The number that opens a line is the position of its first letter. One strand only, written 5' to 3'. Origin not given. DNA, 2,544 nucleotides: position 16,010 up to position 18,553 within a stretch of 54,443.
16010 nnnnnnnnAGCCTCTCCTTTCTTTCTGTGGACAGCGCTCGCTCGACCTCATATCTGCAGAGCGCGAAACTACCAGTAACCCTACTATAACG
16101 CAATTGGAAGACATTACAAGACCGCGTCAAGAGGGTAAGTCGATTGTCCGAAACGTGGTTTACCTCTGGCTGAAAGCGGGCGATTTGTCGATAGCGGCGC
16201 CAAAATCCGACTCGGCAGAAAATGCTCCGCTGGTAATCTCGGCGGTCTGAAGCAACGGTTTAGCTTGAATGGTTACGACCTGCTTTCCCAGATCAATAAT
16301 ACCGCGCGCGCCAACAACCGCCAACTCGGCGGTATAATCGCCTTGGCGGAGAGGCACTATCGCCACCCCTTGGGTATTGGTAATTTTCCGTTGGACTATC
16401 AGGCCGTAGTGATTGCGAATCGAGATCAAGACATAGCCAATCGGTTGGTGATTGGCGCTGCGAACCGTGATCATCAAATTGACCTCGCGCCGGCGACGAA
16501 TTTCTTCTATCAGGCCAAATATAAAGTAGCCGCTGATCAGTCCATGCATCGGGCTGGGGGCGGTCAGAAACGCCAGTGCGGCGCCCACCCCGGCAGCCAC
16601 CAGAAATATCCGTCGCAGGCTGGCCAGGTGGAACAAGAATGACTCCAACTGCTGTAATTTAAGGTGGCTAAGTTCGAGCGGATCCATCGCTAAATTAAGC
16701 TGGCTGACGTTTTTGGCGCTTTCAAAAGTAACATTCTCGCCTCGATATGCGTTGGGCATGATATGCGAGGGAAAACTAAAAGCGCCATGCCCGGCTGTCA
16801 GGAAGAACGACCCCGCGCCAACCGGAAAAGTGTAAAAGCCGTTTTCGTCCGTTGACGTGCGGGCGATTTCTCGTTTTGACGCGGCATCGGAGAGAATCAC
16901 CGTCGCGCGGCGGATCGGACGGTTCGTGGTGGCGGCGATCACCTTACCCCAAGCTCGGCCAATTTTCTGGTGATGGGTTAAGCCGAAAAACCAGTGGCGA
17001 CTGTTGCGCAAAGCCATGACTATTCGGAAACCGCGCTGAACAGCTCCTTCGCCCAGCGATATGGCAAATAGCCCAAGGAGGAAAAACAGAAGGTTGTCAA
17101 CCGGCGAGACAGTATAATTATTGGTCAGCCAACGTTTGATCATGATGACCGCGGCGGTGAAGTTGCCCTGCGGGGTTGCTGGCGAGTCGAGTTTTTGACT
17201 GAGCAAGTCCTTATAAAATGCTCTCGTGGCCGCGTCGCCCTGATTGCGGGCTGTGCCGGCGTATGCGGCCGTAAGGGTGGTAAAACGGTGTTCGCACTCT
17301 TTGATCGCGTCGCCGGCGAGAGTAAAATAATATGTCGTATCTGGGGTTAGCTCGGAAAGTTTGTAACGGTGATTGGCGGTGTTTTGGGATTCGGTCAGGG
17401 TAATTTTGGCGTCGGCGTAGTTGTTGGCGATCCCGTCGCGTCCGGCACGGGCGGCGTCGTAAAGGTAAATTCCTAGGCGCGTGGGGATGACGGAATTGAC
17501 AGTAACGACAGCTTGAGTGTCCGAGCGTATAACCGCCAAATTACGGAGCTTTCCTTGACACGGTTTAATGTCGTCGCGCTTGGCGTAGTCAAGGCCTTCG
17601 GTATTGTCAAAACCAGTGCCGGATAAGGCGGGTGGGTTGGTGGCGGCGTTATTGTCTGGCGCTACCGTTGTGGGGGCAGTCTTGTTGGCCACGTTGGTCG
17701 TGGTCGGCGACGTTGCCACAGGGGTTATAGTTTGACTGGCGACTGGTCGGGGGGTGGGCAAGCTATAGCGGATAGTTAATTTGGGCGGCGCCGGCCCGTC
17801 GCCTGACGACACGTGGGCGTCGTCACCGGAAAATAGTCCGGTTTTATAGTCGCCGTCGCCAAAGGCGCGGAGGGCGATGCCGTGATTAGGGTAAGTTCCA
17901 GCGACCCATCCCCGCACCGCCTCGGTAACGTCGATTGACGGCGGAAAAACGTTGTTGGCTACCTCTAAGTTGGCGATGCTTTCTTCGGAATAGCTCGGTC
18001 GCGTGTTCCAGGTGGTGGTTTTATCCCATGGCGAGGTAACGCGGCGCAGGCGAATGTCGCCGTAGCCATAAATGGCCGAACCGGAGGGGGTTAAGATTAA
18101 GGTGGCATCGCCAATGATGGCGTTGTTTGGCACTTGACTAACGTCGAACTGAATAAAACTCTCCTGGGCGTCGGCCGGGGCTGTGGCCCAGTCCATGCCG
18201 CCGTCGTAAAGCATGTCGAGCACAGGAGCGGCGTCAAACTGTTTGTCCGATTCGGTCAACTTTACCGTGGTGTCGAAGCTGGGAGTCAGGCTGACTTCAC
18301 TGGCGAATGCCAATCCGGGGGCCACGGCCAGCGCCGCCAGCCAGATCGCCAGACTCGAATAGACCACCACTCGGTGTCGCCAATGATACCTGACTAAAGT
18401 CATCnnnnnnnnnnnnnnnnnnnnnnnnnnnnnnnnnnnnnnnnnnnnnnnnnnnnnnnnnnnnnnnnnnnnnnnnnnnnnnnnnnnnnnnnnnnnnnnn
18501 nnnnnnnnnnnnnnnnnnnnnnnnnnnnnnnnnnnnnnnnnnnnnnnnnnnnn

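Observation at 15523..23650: Compact monoderm-type type IV pilus operon with two non-canonical large components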

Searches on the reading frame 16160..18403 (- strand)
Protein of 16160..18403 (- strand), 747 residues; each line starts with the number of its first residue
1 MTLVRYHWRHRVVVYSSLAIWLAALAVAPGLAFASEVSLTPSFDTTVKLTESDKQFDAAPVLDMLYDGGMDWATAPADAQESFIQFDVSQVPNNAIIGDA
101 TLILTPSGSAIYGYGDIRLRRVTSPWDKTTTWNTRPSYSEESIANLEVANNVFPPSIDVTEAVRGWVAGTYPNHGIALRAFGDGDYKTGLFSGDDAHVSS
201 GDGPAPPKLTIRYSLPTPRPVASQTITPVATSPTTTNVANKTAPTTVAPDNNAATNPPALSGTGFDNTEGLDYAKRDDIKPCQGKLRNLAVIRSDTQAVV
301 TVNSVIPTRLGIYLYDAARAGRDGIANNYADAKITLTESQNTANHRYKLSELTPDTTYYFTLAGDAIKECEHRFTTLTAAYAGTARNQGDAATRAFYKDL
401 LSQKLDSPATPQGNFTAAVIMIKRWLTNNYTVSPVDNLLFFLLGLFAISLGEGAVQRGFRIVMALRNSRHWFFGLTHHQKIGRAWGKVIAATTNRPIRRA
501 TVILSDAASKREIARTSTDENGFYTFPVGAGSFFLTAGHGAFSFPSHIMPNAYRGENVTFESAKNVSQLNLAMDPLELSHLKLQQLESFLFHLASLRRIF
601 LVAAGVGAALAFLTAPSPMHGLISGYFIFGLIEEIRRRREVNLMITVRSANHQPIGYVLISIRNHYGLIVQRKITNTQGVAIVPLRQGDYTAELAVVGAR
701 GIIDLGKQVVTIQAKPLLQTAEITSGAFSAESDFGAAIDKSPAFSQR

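Call 3: search_protein_families(library=pfam, proteins=[window:16160-18403:-], max_evalue=0.1)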
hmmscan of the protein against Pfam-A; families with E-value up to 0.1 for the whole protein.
window:16160-18403:- (747 aa): 9 families
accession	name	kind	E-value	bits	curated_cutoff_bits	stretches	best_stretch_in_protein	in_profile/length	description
PF24517.2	CBM96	-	1.5e-13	51.3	26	1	37-179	3-138/164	Carbohydrate-binding module family 96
PF13620.12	CarboxypepD_reg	-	1.3e-09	38.7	32.3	1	486-540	4-57/82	Carboxypeptidase regulatory-like domain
PF11974.14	bMG3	-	0.00015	22.1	34.9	0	487-536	18-73/103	Bacterial alpha-2-macroglobulin MG3 domain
PF16656.11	Pur_ac_phosph_N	-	0.00024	22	30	1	326-376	39-93/93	Purple acid Phosphatase, N-terminal domain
PF00688.24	TGFb_propeptide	-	0.0067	16.6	25.8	1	84-183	112-212/242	TGF-beta propeptide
PF13715.12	CarbopepD_reg_2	-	0.011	16.2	32.2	1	486-536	3-49/88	CarboxypepD_reg-like domain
PF17210.9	SdrD_B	-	0.013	16.1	29.7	0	493-527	20-53/112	SdrD B-like domain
PF09792.14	But2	-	0.092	13.6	24.2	0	106-142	61-97/141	Ubiquitin 3 binding protein But2 C-terminal domain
PF06848.17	Disaggr_repeat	-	0.095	12.8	33.9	0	127-184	101-157/179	Disaggregatase related repeat domain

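Call 4: search_protein_families(library=ncbifam, proteins=[window:16160-18403:-], max_evalue=0.1)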
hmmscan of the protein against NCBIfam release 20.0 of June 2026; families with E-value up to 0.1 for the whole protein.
window:16160-18403:- (747 aa): 2 families
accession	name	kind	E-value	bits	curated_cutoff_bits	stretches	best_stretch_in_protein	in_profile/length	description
NF033679.1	DNRLRE_dom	domain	4.4e-24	85.4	34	1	44-196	2-154/164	DNRLRE domain-containing protein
NF058648.1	ECF_sub_HI1622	equivalog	0.053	13.5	100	0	495-528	37-69/180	NikL family nickel/cobalt ECF transporter subunit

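Call 11: find_homologous_proteins(query=window:16160-18403:-)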
Query window:16160-18403:- (747 aa): 2 proteins with E <= 0.001 among 8000 candidates.
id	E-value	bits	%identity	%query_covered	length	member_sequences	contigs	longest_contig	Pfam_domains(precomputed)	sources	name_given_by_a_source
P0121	0.0e+0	1684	100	100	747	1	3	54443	PF24517.3,PF13620.13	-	-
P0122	1.9e-110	388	33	90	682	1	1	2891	PF24517.3,PF13620.13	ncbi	ncbi:MAG TPA: DNRLRE domain-containing protein, partial [Patescibacteria group bacterium]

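Call 22: find_homologous_proteins(query=A1)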
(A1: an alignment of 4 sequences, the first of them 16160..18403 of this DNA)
Query A1 (4 sequences) (747 aa, profile of the alignment): 3 proteins with E <= 0.001 among 8000 candidates.
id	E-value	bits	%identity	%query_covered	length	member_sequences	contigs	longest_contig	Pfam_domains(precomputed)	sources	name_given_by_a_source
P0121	0.0e+0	1171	100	100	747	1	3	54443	PF24517.3,PF13620.13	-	-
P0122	0.0e+0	1118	33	90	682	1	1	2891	PF24517.3,PF13620.13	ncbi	ncbi:MAG TPA: DNRLRE domain-containing protein, partial [Patescibacteria group bacterium]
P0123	1.1e-10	58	36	13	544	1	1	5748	PF24517.3,PF00688.25,PF06848.18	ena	-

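Call 42: predict_structure(alignment_id=A2)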
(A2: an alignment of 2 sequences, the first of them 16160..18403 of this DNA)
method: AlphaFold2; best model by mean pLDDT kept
length: 747 residues; sequences in the alignment: 2
mean_pLDDT: 38.3   pTM: 0.23
mean pLDDT of the five models: 38.3, 38.1, 36.2, 34.3, 33.3
residues with pLDDT >= 90: 0; 70-90: 1; 50-70: 130; < 50: 616
segments of 3 or more residues with pLDDT < 50: 1-97, 105-155, 169-287, 320-342, 364-483, 490-494, 539-601, 608-625, 627-644, 650-656, 663-669, 675-680, 684-747
pLDDT, mean of each block of 10 residues (from residue 1): 31 34 30 23 26 24 27 31 40 47 45 41 45 43 38 48 50 41 29 30 36 39 28 25 24 24 25 33 47 56 53 56 44 44 56 56 46 37 25 24 24 30 31 35 38 32 32 32 52 49 59 65 59 50 26 33 32 26 32 39 49 44 46 40 48 48 42 48 46 37 31 30 28 26 23
secondary structure, 60 per line:
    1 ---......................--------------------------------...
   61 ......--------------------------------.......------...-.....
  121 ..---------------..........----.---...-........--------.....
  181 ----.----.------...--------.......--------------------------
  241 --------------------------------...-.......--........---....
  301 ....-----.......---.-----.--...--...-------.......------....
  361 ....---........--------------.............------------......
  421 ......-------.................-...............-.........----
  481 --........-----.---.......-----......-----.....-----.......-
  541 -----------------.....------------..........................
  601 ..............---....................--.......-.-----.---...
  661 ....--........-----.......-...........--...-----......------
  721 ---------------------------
elements in order (helices of 4 or more, strands of 3 or more residues): H4-25 H58-66 E99-105 E112-114 E116-122 E138-147 E156-158 H160-167 E176-180 E197-199 E208-214 H277-282 E286-293 E297-304 E310-316 E334-336 E344-350 E357-364 E368-375 H390-402 H415-426 H434-450 H452-466 H468-476 E483-490 E500-506 E512-517 E523-527 E533-539 E558-562 H575-614 H618-637 E640-646 E658-664 E667-674 E680-686 E688-698 E701-703 E709-714

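Call 45: search_protein_representatives(alignment_id=A2)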
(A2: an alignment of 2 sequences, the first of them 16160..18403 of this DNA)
Query: 2 sequences, 757 profile positions. Proteins with E-value up to 0.001 (for the whole library): 7646; up to 1e-10: 1235; up to 1e-30: 29. The best 150 are listed.
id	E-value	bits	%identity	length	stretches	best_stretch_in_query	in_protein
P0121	0.0e+00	1505.5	-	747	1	1-756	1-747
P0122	0.0e+00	1308.9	-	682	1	12-714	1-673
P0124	2.1e-174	598.1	-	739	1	17-711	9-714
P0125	1.9e-147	508.9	-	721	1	20-734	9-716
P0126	1.1e-143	496.5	-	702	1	19-707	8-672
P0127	5.2e-141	487.6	-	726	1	13-729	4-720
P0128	9.8e-137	473.5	-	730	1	14-705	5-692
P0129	1.6e-135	469.5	-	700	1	32-705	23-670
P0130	2.4e-72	260.6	-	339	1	18-264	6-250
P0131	2.4e-64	234.1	-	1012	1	209-720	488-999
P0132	5.7e-55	203.1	-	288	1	456-703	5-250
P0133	1.6e-54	201.6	-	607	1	214-703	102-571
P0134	1.3e-51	192.0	-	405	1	338-703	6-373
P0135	3.3e-51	190.7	-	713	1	82-708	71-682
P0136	1.4e-49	185.4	-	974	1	228-710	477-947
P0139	6.2e-40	153.4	-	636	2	482-701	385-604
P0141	1.6e-35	138.9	-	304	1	456-707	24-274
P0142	1.4e-33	132.4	-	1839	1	474-705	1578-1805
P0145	1.1e-32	129.5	-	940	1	216-701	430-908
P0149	1.7e-31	125.6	-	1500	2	462-731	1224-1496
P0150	9.2e-31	123.1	-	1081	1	223-702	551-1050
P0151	1.9e-30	122.1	-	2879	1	465-706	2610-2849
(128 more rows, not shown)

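Call 46: search_protein_families(library=pfam, proteins=[P0131, P0136, P0142, P0149, P0132, P0141, P0145, P0150, P0139, P0133], max_evalue=0.0001)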
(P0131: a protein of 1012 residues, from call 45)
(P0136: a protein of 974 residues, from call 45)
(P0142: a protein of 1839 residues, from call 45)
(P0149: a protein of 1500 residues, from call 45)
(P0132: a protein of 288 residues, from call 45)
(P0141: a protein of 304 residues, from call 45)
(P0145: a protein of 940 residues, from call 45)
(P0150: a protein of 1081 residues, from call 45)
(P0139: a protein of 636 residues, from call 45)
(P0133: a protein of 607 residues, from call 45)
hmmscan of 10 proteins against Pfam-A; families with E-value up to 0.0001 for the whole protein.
P0131 (1012 aa): 11 families
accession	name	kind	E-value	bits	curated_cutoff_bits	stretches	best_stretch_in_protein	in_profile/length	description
PF24681.1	Kelch_KLHDC2_KLHL20_DRC7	-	1.8e-19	70.4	50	2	255-407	14-170/221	KLHDC2/KLHL20/DRC7 Kelch-repeats domain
PF24981.1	Beta-prop_ATRN-LZTR1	-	2.9e-15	56.7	50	1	138-282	50-195/289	Attractin/LZTR1 beta-propeller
PF13620.12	CarboxypepD_reg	-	4.9e-13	49.7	32.3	2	773-831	4-60/82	Carboxypeptidase regulatory-like domain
PF01344.31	Kelch_1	-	2.3e-10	40.2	20.1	0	350-377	10-37/46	Kelch motif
PF24996.1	NANM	-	3.6e-09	36.4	45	1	224-313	46-128/350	N-acetylneuraminate epimerase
PF13964.12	Kelch_6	-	1.6e-08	34.7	25.3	0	242-281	11-42/50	Kelch motif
PF13415.12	Kelch_3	-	1.8e-08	34.7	22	0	242-289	1-39/48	Galactose oxidase, central domain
PF13418.12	Kelch_4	-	2.2e-07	31.1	21.6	0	230-287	1-48/49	Galactose oxidase, central domain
PF16656.11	Pur_ac_phosph_N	-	5.8e-06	27.2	30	1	569-658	6-91/93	Purple acid Phosphatase, N-terminal domain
PF07646.21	Kelch_2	-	2.9e-05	24.3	21.3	0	239-254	8-21/48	Kelch motif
PF11974.14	bMG3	-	4.2e-05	23.9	34.9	0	923-973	9-59/103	Bacterial alpha-2-macroglobulin MG3 domain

P0136 (974 aa): 9 families
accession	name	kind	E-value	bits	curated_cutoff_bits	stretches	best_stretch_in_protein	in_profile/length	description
PF24681.1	Kelch_KLHDC2_KLHL20_DRC7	-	4.1e-26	92.1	50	2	228-410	6-184/221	KLHDC2/KLHL20/DRC7 Kelch-repeats domain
PF24981.1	Beta-prop_ATRN-LZTR1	-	1.5e-20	74.1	50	2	276-397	93-219/289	Attractin/LZTR1 beta-propeller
PF13415.12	Kelch_3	-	4.7e-13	49.4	22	0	128-170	2-45/48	Galactose oxidase, central domain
PF13418.12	Kelch_4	-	1e-10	41.8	21.6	0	339-376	13-49/49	Galactose oxidase, central domain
PF13964.12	Kelch_6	-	4.3e-10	39.7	25.3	0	115-154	2-40/50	Kelch motif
PF01344.31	Kelch_1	-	1.3e-08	34.6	20.1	0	338-369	11-41/46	Kelch motif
PF07210.18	DUF1416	-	2.5e-08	34.1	23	0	893-956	25-86/97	Protein of unknown function (DUF1416)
PF16656.11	Pur_ac_phosph_N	-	1.5e-07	32.3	30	1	555-639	13-93/93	Purple acid Phosphatase, N-terminal domain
PF07646.21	Kelch_2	-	3e-07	30.5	21.3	0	178-206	13-39/48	Kelch motif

P0142 (1839 aa): 3 families
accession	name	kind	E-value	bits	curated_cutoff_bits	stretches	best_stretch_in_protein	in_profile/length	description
PF00041.27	fn3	-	2.6e-26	92.1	25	0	1228-1311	5-73/84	Fibronectin type III domain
PF25059.1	FN3_DSCAM-DSCAML_C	-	1.2e-10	42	39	0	1167-1219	28-80/89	DSCAM/DSCAML C-terminal Fn3-like domain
PF16656.11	Pur_ac_phosph_N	-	6.7e-05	23.8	30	0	1245-1308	21-82/93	Purple acid Phosphatase, N-terminal domain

P0149 (1500 aa): 5 families
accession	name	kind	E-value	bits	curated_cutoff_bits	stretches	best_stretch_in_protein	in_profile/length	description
PF13620.12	CarboxypepD_reg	-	5.8e-25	87.9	32.3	2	693-755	1-57/82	Carboxypeptidase regulatory-like domain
PF13715.12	CarbopepD_reg_2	-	3.1e-12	46.8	32.2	0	694-756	1-54/88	CarboxypepD_reg-like domain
PF13290.12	CHB_HEX_C_1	-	8.6e-12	45.3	22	1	1055-1117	1-63/67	Chitobiase/beta-hexosaminidase C-terminal domain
PF13287.12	Fn3_assoc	-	1.8e-07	31.6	23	1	1068-1122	3-58/59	Fn3 associated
PF16656.11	Pur_ac_phosph_N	-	1.8e-05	25.6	30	1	459-551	6-93/93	Purple acid Phosphatase, N-terminal domain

P0132 (288 aa): 3 families
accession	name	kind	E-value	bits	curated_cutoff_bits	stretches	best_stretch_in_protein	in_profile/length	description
PF13620.12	CarboxypepD_reg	-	2.8e-16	60.1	32.3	2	42-98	4-59/82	Carboxypeptidase regulatory-like domain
PF13715.12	CarbopepD_reg_2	-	8.1e-08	32.6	32.2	0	205-282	8-83/88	CarboxypepD_reg-like domain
PF17210.9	SdrD_B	-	1.3e-07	32.3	29.7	0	51-96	22-67/112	SdrD B-like domain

P0141 (304 aa): 4 families
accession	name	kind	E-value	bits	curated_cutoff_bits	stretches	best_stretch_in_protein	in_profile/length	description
PF13620.12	CarboxypepD_reg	-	7e-18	65.2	32.3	2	222-284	5-69/82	Carboxypeptidase regulatory-like domain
PF13715.12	CarbopepD_reg_2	-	1.8e-07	31.5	32.2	0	61-116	3-52/88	CarboxypepD_reg-like domain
PF11974.14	bMG3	-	2e-06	28.1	34.9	0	223-262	20-59/103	Bacterial alpha-2-macroglobulin MG3 domain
PF17210.9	SdrD_B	-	7e-06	26.7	29.7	0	68-118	20-68/112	SdrD B-like domain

P0145 (940 aa): 2 families
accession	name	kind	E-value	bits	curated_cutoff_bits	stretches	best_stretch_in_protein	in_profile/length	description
PF12768.13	Rax2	-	1.4e-08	34.9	28.8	0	68-125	104-165/254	Rax2 C-terminal beta propeller domain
PF16656.11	Pur_ac_phosph_N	-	9.1e-08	33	30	1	507-596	6-93/93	Purple acid Phosphatase, N-terminal domain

P0150 (1081 aa): 9 families
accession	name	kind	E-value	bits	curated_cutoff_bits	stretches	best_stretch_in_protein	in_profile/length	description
PF24681.1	Kelch_KLHDC2_KLHL20_DRC7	-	1.1e-16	61.3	50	2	101-267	41-189/221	KLHDC2/KLHL20/DRC7 Kelch-repeats domain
PF24981.1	Beta-prop_ATRN-LZTR1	-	1.5e-14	54.4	50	1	168-323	42-194/289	Attractin/LZTR1 beta-propeller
PF13964.12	Kelch_6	-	3.3e-14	52.7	25.3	0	240-279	12-50/50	Kelch motif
PF13415.12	Kelch_3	-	1.4e-13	51.1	22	0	122-173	1-46/48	Galactose oxidase, central domain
PF01344.31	Kelch_1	-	9.6e-12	44.6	20.1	1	240-276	12-46/46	Kelch motif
PF07646.21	Kelch_2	-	5.7e-07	29.6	21.3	0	178-213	11-38/48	Kelch motif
PF24996.1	NANM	-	4.2e-06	26.3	45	0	170-248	55-125/350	N-acetylneuraminate epimerase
PF16656.11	Pur_ac_phosph_N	-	7.7e-06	26.8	30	1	622-713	6-93/93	Purple acid Phosphatase, N-terminal domain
PF13418.12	Kelch_4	-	1e-05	25.8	21.6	0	290-329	12-48/49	Galactose oxidase, central domain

P0139 (636 aa): 1 family
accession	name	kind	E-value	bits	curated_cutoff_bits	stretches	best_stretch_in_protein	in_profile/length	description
PF24517.2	CBM96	-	7e-16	58.9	26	1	33-166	8-141/164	Carbohydrate-binding module family 96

P0133 (607 aa): 2 families
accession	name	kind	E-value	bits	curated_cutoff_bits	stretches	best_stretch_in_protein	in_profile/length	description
PF13620.12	CarboxypepD_reg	-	4.3e-09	37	32.3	1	363-421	4-60/82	Carboxypeptidase regulatory-like domain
PF16656.11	Pur_ac_phosph_N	-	1.9e-06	28.8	30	1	178-263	12-93/93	Purple acid Phosphatase, N-terminal domain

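Call 48: list_cluster_members(proteins=[P0124, P0125, P0126, P0128, P0131, P0136, P0142, P0149, P0151, P0132])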
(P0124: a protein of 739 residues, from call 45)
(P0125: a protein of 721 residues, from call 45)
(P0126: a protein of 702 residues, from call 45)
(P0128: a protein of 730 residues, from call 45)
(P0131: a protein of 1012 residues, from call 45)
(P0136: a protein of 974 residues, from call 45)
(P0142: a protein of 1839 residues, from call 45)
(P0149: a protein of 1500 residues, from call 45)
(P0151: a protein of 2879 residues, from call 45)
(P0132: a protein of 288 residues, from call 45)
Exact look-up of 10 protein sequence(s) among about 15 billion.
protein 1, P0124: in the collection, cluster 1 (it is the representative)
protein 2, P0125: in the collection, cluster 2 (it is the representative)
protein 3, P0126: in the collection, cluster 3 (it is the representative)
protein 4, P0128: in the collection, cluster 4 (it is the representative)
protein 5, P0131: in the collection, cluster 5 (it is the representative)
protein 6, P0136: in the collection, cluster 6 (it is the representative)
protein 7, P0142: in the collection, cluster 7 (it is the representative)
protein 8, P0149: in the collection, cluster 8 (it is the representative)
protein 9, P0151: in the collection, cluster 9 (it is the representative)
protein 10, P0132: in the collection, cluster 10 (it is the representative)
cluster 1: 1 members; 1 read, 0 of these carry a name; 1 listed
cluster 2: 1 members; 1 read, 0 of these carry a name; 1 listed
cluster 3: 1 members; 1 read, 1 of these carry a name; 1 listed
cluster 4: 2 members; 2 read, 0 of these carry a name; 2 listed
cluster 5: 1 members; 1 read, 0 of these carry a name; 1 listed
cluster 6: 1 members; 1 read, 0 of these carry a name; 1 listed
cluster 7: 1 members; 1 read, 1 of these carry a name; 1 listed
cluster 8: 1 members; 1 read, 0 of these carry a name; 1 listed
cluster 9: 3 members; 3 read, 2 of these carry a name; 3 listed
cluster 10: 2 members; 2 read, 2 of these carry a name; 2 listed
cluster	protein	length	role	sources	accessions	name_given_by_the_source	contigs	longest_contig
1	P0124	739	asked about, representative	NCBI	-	-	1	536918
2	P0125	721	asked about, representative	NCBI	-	-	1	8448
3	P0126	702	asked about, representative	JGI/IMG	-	hypothetical protein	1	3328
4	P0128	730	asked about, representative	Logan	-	-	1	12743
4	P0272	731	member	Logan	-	-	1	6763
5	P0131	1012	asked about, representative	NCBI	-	-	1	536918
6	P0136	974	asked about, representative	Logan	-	-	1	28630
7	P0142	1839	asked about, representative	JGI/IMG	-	hypothetical protein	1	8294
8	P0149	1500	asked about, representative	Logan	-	-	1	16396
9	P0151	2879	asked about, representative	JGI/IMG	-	hypothetical protein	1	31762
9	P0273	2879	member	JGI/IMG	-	hypothetical protein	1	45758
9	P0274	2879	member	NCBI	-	-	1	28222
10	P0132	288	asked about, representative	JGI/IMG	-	hypothetical protein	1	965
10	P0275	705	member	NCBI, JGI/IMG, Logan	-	hypothetical protein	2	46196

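Call 49: find_encoding_contigs(protein=P0131, flank=8000, max_places=1)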
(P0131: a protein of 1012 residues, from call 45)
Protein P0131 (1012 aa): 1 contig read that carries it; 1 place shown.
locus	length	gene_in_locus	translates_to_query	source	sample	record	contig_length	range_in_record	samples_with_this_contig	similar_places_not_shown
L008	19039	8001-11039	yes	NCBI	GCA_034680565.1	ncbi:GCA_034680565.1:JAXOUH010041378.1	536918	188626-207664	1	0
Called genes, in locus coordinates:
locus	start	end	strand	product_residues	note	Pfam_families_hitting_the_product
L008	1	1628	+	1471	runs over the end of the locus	-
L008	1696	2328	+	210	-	-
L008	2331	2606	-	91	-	-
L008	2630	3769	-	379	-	PF02463:SMC_N, PF13175:AAA_15, PF13476:AAA_23 (weak), PF13304:AAA_21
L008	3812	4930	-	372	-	PF00712:DNA_pol3_beta, PF02767:DNA_pol3_beta_2, PF00712:DNA_pol3_beta, PF02768:DNA_pol3_beta_3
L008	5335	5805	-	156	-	-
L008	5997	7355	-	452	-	PF11638:DnaA_N, PF00308:Bac_DnaA, PF01637:ATPase_2 (weak), PF00004:AAA, PF08299:Bac_DnaA_C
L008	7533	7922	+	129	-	-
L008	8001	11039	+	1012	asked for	PF24981:Beta-prop_ATRN-LZTR1, PF24996:NANM (faint), PF01344:Kelch_1 (faint), PF13415:Beta-prop_FBX42 (weak), PF24681:Kelch_KLHDC2_KLHL20_DRC7, PF24981:Beta-prop_ATRN-LZTR1 (weak), PF16656:Pur_ac_phosph_N (weak), PF13620:CarboxypepD_reg (weak)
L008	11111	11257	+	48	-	PF00468:Ribosomal_L34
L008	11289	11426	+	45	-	-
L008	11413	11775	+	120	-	PF00825:Ribonuclease_P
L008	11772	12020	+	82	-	PF01809:YidD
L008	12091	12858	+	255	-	PF02096:60KD_IMP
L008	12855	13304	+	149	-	PF01424:R3H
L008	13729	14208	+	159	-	PF07963:N_methyl (weak)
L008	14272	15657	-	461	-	PF00512:HisKA, PF02518:HATPase_c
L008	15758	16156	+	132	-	PF00072:Response_reg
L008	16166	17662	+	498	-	PF00672:HAMP, PF00512:HisKA, PF02518:HATPase_c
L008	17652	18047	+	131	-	PF00072:Response_reg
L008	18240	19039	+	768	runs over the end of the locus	PF24981:Beta-prop_ATRN-LZTR1 (faint), PF24681:Kelch_KLHDC2_KLHL20_DRC7, PF24517:CBM96 (weak)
